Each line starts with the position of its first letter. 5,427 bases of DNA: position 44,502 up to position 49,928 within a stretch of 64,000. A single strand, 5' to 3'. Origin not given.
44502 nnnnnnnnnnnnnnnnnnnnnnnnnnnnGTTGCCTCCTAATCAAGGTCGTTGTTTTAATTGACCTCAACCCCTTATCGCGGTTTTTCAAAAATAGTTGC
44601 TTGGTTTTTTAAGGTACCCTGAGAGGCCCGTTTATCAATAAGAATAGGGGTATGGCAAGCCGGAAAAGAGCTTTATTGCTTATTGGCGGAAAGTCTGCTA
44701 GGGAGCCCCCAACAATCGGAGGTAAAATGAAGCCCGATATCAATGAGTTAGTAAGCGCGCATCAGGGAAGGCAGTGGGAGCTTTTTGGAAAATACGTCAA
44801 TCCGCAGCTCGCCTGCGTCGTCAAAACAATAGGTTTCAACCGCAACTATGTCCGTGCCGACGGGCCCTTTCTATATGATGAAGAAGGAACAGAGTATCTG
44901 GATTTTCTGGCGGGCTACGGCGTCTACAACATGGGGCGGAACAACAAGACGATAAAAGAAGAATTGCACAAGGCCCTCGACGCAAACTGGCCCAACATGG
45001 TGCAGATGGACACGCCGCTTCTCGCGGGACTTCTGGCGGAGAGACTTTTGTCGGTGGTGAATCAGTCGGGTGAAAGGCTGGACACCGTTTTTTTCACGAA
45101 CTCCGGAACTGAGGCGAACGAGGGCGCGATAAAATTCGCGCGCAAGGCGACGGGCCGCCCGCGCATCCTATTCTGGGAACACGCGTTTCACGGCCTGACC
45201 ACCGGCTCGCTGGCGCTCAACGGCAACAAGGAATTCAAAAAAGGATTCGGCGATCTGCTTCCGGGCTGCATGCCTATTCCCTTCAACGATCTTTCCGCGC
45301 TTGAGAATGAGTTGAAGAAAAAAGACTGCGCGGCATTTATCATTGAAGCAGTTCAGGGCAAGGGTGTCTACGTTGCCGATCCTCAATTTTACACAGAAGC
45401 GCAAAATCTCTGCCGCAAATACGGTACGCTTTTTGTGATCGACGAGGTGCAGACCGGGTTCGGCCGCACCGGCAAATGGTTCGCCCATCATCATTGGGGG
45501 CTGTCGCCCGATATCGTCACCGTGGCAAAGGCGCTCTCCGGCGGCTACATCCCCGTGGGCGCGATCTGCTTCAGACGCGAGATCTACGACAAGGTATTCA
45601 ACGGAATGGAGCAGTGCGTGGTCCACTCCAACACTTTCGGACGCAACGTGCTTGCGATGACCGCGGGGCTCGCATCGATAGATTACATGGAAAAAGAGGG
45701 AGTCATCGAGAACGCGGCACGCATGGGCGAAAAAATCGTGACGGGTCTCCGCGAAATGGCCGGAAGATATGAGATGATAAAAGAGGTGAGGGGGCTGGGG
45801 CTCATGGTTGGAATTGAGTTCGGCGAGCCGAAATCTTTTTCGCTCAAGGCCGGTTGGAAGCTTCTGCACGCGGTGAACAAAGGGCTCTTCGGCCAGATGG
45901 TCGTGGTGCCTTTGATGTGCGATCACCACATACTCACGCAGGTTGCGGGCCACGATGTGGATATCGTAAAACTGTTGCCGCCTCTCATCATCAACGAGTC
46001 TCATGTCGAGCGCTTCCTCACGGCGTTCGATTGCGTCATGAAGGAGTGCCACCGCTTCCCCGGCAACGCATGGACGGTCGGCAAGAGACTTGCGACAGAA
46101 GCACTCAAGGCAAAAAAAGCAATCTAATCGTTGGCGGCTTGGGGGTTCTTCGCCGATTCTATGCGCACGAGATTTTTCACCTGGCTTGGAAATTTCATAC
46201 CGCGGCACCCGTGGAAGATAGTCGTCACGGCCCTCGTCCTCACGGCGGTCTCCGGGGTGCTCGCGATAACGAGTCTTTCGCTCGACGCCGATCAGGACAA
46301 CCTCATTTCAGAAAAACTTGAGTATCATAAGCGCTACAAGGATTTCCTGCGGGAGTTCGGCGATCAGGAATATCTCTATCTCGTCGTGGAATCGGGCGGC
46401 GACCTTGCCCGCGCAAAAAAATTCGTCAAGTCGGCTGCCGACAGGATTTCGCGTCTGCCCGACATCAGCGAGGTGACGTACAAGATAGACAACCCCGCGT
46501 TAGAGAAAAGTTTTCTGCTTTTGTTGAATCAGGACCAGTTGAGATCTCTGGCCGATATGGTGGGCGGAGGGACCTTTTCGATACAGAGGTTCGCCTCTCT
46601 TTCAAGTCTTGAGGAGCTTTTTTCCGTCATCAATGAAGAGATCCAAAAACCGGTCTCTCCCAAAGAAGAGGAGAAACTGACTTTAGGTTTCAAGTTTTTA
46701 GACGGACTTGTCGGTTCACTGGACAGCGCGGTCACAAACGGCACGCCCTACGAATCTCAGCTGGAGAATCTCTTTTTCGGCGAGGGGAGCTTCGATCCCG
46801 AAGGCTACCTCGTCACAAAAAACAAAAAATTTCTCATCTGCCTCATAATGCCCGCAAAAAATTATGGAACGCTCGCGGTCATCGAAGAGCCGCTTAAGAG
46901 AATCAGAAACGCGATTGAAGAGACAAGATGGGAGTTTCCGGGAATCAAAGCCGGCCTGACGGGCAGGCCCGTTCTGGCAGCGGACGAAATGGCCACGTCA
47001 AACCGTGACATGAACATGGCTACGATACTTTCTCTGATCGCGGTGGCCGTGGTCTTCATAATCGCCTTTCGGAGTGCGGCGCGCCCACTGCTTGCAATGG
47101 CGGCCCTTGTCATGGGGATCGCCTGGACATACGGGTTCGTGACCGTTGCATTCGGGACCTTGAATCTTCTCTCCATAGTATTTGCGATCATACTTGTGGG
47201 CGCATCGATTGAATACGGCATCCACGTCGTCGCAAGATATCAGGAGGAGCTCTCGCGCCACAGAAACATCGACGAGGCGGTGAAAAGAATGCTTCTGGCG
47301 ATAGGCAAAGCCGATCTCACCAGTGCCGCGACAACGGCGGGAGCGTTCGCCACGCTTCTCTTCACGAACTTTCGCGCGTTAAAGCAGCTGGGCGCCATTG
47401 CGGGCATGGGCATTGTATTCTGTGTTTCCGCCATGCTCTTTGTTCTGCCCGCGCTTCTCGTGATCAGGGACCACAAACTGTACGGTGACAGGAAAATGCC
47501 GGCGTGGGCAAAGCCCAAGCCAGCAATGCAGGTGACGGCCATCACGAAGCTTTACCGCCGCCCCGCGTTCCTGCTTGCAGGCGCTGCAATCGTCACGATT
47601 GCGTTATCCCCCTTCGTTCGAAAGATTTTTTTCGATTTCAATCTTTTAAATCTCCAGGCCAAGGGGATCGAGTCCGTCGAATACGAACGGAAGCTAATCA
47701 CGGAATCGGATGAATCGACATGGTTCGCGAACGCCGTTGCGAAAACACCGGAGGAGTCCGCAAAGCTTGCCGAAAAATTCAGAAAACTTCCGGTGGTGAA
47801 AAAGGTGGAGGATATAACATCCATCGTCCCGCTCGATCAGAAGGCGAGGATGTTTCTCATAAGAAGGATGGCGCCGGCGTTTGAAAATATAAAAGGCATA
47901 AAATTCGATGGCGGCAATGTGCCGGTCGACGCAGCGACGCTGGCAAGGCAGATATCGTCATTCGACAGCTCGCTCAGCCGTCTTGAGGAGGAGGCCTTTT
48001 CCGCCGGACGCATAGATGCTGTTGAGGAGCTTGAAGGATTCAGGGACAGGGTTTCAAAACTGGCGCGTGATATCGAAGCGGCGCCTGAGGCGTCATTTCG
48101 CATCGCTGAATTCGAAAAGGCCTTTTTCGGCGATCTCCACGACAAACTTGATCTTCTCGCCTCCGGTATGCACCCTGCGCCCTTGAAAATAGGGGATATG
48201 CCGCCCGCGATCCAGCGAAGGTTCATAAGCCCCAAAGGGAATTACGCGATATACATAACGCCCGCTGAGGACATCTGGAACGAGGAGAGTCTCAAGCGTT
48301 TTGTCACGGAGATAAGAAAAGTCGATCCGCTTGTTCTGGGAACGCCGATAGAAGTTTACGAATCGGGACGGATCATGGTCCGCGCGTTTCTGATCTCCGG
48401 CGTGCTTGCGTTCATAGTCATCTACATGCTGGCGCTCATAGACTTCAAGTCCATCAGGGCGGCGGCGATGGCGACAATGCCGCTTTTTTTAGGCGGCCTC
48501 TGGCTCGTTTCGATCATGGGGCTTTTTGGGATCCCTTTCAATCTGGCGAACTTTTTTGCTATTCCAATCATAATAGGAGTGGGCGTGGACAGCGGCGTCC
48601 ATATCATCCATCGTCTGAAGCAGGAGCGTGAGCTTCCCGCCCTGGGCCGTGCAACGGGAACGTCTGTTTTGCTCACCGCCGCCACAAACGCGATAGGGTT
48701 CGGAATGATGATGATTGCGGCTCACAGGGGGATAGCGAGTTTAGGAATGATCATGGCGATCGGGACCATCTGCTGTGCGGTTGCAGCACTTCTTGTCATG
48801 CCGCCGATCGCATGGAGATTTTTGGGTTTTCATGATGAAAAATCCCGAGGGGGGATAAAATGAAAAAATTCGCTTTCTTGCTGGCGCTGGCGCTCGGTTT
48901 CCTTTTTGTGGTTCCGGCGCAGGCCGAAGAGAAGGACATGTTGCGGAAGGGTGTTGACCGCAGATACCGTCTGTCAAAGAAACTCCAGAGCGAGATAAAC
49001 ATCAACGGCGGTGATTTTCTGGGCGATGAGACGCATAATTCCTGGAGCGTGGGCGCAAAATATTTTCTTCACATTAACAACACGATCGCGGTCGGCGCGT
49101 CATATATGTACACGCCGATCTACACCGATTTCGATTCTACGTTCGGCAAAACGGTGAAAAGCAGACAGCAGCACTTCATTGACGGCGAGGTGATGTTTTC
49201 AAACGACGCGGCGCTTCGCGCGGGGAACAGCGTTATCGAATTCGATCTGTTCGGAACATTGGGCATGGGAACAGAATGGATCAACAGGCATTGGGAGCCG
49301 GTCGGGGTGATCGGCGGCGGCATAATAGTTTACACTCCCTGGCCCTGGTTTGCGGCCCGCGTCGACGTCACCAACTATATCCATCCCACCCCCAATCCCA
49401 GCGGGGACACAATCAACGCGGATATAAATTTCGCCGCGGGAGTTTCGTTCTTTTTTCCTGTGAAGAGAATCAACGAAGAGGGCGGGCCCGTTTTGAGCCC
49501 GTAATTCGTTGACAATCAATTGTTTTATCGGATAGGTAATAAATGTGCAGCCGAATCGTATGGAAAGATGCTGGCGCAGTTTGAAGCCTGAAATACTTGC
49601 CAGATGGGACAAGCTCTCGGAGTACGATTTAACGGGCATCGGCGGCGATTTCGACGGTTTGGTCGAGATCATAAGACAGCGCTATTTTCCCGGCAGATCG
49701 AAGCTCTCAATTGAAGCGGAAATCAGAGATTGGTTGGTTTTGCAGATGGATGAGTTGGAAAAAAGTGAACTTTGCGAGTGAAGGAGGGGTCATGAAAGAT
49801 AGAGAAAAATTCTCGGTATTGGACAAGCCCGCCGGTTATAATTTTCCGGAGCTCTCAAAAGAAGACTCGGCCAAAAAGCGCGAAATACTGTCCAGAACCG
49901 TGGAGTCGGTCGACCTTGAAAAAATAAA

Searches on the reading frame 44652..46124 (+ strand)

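Call 3: search_protein_families(library=pfam, proteins=[window:44652-46124:+], max_evalue=0.01)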
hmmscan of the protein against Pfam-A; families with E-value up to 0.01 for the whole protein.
window:44652-46124:+ (491 aa): 1 family
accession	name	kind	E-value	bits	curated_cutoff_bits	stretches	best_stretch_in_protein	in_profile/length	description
PF00202.27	Aminotran_3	-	2.1e-95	320.3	30.5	1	64-460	11-400/403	Aminotransferase class-III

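Call 4: search_protein_families(library=ncbifam, proteins=[window:44652-46124:+], max_evalue=0.01)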
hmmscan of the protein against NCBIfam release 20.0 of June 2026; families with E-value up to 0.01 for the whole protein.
window:44652-46124:+ (491 aa): 69 families (the best 25 are shown)
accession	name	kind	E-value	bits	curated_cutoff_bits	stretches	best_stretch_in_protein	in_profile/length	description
NF053554.1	prodigi_MAP_PigE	equivalog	2.9e-119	399.7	850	2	39-398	377-735/837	prodigiosin MAP biosynthesis aminotransferase PigE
TIGR00707.1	argD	subfamily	5.1e-91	305.3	410.05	1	66-463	13-380/381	acetylornithine/succinylornithine family transaminase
NF002797.0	PRK02936.1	equivalog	1.1e-87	294.3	496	1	65-464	14-378/385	acetylornithine transaminase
NF004426.0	PRK05769.1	equivalog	2.3e-86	290.3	552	2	218-465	214-439/441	acetyl ornithine aminotransferase family protein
NF002325.0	PRK01278.1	subfamily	7.7e-82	275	372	1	65-466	16-389/395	acetylornithine transaminase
NF002874.0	PRK03244.1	equivalog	1.4e-80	271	457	1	65-465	28-394/399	acetylornithine transaminase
NF005993.0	PRK08117.1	subfamily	6.4e-79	265.6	574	2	217-466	199-430/433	aspartate aminotransferase family protein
NF042418.1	LysJ_Th_th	equivalog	1.5e-78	264.4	700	1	66-462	22-384/386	[LysW]-aminoadipate semialdehyde transaminase LysJ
NF003273.0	PRK04260.1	equivalog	5.4e-75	252.3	616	1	65-454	14-366/376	acetylornithine transaminase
NF008570.0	PRK11522.1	equivalog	1.5e-73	248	612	1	42-465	44-456/464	putrescine aminotransferase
TIGR00709.1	dat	subfamily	2.6e-72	243.8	401.6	2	225-465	206-435/442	diaminobutyrate--2-oxoglutarate transaminase family protein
NF045491.1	LysJ_Sulfobales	equivalog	1.8e-70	237.8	700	1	66-395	14-332/386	[LysW]-aminoadipate semialdehyde/glutamate semialdehyde transaminase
NF005386.0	PRK06931.1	equivalog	3.1e-67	227.2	753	2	225-465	225-454/461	diaminobutyrate--2-oxoglutarate transaminase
NF005393.0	PRK06938.1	subfamily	3.3e-65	220.2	671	1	68-465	55-464/469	diaminobutyrate--2-oxoglutarate transaminase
NF003468.0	PRK05093.1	subfamily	3.4e-65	220.3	522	1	67-465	28-401/405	acetylornithine/succinyldiaminopimelate transaminase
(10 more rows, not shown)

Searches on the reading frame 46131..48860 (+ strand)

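Call 3: search_protein_families(library=pfam, proteins=[window:46131-48860:+], max_evalue=0.01)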
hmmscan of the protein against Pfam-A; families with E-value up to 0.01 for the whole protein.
window:46131-48860:+ (910 aa): 2 families
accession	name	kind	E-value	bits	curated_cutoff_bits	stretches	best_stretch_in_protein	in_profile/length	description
PF03176.21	MMPL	-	2e-38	132.6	20.5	2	253-451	105-302/333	MMPL family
PF02355.23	SecD_SecF_C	-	2.5e-05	24.2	20.5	0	293-443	32-183/189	Protein export membrane protein SecD/SecF, C-terminal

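Call 4: search_protein_families(library=ncbifam, proteins=[window:46131-48860:+], max_evalue=0.01)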
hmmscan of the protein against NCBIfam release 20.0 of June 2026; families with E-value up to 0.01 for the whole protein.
window:46131-48860:+ (910 aa): 9 families
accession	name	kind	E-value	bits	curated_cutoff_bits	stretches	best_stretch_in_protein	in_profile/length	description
TIGR03480.1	HpnN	hypoth_equivalog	3.7e-170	567.8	751.85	1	18-892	4-854/862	hopanoid biosynthesis associated RND transporter like protein HpnN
NF052374.1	HopndTporHpnN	equivalog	2.9e-103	346.6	1100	1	21-891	10-851/858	hopanoid transporter HpnN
NF045600.2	BstA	equivalog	7.6e-101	338.5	1400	1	20-894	9-894/903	sterol transporter cytoplasmic membrane protein BstA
TIGR00921.1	2A067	subfamily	4e-62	210.3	351.9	3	254-445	544-733/733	hydrophobe/amphiphile efflux-3 (HAE3) family transporter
TIGR00833.1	actII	subfamily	1.1e-51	176.1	874.7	3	252-517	134-400/910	MMPL family RND transporter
NF052608.1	TrhMmycExpMmpL3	equivalog_domain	1.7e-07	29.9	1400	1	262-446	154-341/992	trehalose monomycolate exporter MmpL3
TIGR00916.1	2A0604s01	subfamily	7.6e-07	29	148.6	1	295-430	91-225/231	SecD/SecF family protein translocase subunit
TIGR01129.1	secD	equivalog_domain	0.0011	18.2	244.4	1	746-833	243-328/397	protein translocase subunit SecD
NF011315.0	PRK14726.1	equivalog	0.0087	14.2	1249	0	750-834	371-453/855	protein translocase subunit SecDF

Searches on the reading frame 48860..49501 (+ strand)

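Call 3: search_protein_families(library=pfam, proteins=[window:48860-49501:+], max_evalue=0.01)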
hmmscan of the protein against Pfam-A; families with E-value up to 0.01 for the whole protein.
window:48860-49501:+ (214 aa): 1 family
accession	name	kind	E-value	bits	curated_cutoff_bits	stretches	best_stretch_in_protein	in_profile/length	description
PF13505.12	OMP_b-brl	-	0.00013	22.7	28.7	1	9-199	2-140/175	Outer membrane protein beta-barrel domain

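Call 4: search_protein_families(library=ncbifam, proteins=[window:48860-49501:+], max_evalue=0.01)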
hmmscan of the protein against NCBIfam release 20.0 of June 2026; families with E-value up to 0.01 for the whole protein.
window:48860-49501:+ (214 aa): 1 family
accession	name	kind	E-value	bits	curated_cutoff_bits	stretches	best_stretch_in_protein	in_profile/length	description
TIGR04565.1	OMP_myx_plus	subfamily_domain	2e-12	47.4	60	1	55-199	6-161/161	outer membrane beta-barrel domain-containing protein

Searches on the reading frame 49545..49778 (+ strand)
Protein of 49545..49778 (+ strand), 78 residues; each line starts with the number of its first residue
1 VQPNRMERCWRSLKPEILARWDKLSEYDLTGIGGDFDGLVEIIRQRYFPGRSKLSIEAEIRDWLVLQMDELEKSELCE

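Call 3: search_protein_families(library=pfam, proteins=[window:49545-49778:+], max_evalue=0.01)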
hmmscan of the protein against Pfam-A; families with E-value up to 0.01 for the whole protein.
window:49545-49778:+ (78 aa): 0 families

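Call 4: search_protein_families(library=ncbifam, proteins=[window:49545-49778:+], max_evalue=0.01)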
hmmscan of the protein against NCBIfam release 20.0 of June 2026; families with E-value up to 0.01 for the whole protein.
window:49545-49778:+ (78 aa): 1 family
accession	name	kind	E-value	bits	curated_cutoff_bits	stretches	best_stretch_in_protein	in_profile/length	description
NF007748.0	PRK10428.1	equivalog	3.9e-07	30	113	1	4-63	4-61/69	hypothetical protein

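Call 77: search_protein_families(library=padloc, proteins=[window:49545-49778:+], max_evalue=0.01)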
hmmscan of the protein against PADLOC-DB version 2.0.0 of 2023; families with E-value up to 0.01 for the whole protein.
window:49545-49778:+ (78 aa): 0 families
